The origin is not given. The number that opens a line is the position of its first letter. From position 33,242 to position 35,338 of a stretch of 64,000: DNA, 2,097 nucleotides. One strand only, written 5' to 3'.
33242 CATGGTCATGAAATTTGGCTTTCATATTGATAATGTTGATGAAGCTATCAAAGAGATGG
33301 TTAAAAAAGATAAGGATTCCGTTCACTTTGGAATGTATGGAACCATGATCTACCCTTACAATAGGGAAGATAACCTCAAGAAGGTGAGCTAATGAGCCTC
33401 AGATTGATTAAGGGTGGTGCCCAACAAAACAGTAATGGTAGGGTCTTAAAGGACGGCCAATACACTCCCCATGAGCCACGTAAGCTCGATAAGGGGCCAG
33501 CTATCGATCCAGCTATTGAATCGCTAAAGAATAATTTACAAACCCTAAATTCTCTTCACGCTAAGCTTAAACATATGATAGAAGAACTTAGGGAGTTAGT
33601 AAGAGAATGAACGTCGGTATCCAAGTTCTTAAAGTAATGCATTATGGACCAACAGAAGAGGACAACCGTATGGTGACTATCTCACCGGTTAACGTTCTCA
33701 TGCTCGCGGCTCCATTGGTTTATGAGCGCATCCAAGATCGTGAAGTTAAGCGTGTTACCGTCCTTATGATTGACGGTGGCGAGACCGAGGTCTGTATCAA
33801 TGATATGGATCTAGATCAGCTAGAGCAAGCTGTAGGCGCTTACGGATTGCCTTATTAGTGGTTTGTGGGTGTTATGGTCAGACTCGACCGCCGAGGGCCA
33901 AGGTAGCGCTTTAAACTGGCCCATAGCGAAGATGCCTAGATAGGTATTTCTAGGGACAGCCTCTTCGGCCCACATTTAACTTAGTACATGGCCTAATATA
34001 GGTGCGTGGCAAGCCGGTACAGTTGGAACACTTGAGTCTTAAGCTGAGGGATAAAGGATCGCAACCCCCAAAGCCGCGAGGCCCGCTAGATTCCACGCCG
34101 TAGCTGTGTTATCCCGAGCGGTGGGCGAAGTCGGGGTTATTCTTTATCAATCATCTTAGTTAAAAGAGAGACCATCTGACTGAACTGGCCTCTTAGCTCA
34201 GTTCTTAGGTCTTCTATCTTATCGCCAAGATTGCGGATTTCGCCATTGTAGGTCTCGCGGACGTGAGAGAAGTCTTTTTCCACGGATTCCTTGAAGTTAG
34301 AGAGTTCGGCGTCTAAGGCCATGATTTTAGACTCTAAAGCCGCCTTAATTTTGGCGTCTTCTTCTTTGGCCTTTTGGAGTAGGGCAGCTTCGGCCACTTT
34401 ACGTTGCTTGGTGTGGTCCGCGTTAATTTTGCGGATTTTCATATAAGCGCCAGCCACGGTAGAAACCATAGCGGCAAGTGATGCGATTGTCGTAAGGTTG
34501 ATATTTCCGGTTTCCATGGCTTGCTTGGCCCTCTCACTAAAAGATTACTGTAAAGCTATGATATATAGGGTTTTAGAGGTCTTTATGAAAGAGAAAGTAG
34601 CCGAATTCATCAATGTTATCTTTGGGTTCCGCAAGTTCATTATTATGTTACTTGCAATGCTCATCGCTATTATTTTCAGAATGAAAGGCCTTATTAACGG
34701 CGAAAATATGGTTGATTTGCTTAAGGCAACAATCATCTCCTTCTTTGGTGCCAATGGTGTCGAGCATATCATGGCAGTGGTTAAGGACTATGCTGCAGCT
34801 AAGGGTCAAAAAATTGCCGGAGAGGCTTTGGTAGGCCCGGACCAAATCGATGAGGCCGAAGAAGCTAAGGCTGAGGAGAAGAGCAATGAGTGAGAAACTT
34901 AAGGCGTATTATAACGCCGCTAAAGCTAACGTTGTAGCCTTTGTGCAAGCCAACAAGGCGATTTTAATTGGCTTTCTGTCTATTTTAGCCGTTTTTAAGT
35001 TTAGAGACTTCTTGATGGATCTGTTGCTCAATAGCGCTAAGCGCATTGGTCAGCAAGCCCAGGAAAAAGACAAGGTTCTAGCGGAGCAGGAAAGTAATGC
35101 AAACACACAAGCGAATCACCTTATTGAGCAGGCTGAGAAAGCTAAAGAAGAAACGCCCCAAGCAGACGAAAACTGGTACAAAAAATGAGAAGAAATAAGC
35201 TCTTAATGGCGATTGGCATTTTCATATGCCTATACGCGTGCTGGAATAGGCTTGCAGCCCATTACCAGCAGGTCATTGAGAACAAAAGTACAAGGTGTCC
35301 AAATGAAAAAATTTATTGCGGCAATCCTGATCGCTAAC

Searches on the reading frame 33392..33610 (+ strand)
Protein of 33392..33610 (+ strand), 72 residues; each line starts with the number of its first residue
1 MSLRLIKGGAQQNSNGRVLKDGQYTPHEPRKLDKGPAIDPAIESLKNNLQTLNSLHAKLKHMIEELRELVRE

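Call 91: search_protein_families(library=pfam, proteins=[window:33392-33610:+], max_evalue=0.05)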
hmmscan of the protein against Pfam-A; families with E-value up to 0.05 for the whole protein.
window:33392-33610:+ (72 aa): 2 families
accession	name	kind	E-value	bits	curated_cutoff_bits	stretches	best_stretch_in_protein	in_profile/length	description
PF15458.11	NTR2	-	0.0069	16.5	27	1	7-67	163-219/230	Nineteen complex-related protein 2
PF08647.16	BRE1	-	0.035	14.6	27.9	1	39-69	51-81/95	BRE1 E3 ubiquitin ligase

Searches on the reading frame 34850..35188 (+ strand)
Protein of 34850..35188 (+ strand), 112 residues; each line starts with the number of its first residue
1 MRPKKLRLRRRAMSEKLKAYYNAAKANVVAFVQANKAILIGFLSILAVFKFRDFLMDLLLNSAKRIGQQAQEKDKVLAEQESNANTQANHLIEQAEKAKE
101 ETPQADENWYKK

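Call 91: search_protein_families(library=pfam, proteins=[window:34850-35188:+], max_evalue=0.05)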
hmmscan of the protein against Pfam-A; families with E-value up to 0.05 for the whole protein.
window:34850-35188:+ (112 aa): 1 family
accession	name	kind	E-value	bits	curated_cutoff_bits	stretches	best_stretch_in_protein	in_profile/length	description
PF04088.18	Peroxin-13_N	-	0.043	14.5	22.3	0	34-101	54-119/146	Peroxin 13, N-terminal region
